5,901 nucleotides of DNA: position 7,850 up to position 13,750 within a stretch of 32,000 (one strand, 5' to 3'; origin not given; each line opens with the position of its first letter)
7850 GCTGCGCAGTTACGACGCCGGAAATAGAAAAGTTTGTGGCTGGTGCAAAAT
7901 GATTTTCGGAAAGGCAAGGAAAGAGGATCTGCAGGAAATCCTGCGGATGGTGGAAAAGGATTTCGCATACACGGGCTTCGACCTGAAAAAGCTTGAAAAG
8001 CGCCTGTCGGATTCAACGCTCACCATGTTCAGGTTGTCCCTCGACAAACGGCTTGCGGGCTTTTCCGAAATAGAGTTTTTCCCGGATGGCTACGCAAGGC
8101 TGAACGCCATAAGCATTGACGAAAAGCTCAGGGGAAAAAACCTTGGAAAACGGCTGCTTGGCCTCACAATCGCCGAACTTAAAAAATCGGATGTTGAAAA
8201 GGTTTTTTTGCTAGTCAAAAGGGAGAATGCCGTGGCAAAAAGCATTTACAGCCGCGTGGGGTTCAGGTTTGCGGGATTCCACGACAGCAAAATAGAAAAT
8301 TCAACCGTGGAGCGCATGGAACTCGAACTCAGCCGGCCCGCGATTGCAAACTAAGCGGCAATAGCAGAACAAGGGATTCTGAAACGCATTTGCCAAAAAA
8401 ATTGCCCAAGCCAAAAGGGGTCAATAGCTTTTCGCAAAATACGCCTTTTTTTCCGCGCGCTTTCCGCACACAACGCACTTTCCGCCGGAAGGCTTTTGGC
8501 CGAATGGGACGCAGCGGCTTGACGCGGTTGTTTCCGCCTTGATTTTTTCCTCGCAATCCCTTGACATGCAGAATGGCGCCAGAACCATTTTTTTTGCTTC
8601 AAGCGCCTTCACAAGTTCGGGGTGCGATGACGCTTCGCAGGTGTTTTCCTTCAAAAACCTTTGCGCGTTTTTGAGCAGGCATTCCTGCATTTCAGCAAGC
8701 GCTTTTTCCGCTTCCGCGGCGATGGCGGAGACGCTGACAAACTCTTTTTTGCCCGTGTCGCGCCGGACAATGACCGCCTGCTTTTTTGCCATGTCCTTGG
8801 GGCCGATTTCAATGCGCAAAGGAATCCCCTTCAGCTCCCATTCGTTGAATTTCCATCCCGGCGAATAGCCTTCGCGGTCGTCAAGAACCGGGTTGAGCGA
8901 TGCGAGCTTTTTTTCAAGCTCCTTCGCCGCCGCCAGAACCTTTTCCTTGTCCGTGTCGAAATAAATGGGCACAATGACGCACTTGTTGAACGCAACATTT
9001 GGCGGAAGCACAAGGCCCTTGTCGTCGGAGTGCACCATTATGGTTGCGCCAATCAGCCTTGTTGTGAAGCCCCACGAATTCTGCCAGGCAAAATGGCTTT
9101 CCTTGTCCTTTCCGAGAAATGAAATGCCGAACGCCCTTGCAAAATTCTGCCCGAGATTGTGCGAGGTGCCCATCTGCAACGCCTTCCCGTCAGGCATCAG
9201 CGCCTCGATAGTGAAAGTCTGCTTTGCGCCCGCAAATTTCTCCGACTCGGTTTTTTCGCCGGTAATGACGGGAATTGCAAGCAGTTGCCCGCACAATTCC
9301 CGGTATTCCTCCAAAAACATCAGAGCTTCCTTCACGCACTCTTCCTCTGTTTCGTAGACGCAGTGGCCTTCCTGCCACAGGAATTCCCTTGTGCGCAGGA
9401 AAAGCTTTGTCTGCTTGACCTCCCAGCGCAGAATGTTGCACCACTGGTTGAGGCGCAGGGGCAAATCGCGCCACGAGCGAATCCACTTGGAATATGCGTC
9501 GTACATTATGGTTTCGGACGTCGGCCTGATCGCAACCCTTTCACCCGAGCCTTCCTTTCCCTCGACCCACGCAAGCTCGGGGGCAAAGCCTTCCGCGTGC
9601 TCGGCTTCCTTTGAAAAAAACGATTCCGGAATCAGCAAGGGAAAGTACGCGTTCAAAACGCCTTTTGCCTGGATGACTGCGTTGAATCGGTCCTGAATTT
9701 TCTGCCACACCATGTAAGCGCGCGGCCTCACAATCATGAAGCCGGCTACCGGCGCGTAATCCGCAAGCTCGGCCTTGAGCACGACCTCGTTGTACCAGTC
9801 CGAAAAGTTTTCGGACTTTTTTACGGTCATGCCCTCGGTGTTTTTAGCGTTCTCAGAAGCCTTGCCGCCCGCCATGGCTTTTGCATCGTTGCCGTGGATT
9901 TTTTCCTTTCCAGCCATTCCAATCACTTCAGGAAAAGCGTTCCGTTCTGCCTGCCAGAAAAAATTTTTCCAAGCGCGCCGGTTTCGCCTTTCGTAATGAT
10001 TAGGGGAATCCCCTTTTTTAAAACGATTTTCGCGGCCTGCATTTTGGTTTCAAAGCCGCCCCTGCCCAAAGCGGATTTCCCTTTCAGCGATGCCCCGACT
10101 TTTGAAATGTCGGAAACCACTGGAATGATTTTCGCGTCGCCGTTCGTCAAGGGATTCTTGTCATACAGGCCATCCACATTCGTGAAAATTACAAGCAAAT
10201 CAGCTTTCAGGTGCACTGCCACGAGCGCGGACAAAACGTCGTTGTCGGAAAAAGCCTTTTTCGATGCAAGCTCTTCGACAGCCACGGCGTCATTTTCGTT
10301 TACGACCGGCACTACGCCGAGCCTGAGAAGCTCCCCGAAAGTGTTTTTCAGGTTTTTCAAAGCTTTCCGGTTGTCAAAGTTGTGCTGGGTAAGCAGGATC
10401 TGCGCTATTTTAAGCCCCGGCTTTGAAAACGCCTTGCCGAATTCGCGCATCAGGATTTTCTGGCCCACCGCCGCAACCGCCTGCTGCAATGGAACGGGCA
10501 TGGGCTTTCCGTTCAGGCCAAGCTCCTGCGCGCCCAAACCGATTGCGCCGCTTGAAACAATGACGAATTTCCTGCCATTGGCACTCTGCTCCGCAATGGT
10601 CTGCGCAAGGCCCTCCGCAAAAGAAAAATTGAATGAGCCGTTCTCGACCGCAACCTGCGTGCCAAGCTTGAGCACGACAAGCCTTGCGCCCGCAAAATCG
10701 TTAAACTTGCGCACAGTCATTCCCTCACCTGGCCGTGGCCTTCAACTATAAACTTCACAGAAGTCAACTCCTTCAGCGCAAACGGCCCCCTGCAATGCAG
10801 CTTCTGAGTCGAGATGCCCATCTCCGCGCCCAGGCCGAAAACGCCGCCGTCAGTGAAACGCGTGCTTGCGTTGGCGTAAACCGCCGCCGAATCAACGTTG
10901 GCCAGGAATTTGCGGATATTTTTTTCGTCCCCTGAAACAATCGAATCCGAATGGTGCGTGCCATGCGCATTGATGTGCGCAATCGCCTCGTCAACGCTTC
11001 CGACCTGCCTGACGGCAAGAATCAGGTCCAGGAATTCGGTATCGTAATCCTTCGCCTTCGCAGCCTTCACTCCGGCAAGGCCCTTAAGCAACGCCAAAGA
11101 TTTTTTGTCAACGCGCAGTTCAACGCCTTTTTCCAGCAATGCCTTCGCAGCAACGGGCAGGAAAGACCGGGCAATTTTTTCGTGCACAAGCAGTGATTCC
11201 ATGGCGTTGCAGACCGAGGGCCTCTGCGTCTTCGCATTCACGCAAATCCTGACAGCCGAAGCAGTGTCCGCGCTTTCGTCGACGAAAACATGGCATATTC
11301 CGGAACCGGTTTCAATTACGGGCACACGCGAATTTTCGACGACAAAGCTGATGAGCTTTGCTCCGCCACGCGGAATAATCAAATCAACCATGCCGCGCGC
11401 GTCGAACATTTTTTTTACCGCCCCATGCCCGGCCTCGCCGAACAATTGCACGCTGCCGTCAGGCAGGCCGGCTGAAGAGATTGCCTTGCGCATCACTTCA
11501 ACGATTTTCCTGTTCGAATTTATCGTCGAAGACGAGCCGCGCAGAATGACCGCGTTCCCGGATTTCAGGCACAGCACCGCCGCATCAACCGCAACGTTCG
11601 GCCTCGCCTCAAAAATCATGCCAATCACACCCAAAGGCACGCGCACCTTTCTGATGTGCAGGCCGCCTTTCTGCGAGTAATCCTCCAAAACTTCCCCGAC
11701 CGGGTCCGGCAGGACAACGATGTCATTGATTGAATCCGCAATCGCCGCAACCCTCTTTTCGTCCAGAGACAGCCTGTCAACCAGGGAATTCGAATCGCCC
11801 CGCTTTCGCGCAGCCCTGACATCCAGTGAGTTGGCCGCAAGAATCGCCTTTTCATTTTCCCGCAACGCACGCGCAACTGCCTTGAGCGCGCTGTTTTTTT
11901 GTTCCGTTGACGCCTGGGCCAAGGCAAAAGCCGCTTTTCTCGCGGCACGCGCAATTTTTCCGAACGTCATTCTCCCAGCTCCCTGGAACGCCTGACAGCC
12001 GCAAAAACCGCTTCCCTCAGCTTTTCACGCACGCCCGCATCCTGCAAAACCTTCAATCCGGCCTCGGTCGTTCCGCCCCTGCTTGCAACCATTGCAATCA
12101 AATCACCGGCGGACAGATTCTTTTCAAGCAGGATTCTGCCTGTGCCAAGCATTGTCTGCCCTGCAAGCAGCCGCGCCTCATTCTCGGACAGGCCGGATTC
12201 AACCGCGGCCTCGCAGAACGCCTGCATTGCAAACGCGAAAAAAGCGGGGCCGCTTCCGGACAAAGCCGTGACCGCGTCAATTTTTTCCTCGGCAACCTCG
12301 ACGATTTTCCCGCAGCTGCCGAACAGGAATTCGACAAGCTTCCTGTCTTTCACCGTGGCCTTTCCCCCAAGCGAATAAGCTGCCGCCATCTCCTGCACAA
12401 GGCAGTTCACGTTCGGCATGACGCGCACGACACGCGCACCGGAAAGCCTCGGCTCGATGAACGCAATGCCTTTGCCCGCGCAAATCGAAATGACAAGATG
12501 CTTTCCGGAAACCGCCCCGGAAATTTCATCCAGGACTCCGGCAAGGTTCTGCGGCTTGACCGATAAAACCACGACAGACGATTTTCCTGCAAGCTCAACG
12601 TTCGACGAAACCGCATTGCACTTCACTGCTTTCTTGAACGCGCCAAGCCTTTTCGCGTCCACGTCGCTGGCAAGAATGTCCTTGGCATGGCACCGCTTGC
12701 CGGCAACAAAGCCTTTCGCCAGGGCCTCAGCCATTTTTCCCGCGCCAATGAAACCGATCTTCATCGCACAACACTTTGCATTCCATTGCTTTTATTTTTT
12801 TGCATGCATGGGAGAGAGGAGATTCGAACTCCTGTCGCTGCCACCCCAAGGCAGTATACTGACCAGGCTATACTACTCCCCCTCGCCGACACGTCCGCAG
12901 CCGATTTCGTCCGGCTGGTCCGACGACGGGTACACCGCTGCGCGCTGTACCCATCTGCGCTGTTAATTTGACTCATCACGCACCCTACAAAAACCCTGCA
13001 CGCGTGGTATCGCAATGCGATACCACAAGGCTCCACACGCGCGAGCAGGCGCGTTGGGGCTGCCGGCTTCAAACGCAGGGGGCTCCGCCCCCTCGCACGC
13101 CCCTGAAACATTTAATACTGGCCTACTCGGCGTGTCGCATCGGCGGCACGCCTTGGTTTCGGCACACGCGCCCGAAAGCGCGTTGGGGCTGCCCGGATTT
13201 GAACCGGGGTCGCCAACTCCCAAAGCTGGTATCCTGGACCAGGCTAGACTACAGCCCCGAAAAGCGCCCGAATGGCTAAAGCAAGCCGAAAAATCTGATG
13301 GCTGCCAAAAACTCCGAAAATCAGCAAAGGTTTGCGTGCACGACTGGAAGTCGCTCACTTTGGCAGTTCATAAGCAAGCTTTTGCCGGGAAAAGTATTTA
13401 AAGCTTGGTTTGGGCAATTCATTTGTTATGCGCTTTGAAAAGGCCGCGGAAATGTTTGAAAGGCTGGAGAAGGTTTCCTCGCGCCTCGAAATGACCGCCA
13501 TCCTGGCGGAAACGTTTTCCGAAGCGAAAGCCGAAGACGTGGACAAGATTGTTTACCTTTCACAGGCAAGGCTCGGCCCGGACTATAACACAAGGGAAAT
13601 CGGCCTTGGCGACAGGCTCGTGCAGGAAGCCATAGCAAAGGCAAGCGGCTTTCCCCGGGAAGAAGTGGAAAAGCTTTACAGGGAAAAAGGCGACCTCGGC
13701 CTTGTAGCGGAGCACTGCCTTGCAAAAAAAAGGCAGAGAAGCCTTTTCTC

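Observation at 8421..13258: Proline cluster: two tRNA-Pro genes, proC, proA, proB and proS on one strand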

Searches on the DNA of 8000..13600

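Call 8: search_rna_families(source=window, start=8000, end=13600, threshold=evalue, max_evalue=1)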
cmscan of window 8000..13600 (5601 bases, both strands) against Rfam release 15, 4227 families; matches with E-value up to 1: 2.
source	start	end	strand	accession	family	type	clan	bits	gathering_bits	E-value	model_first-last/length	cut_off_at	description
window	13184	13258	-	RF00005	tRNA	Gene; tRNA;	CL00001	60.4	29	1.2e-11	1-71/71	no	tRNA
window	12809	12882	-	RF00005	tRNA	Gene; tRNA;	CL00001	57.9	29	5.7e-11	1-71/71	no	tRNA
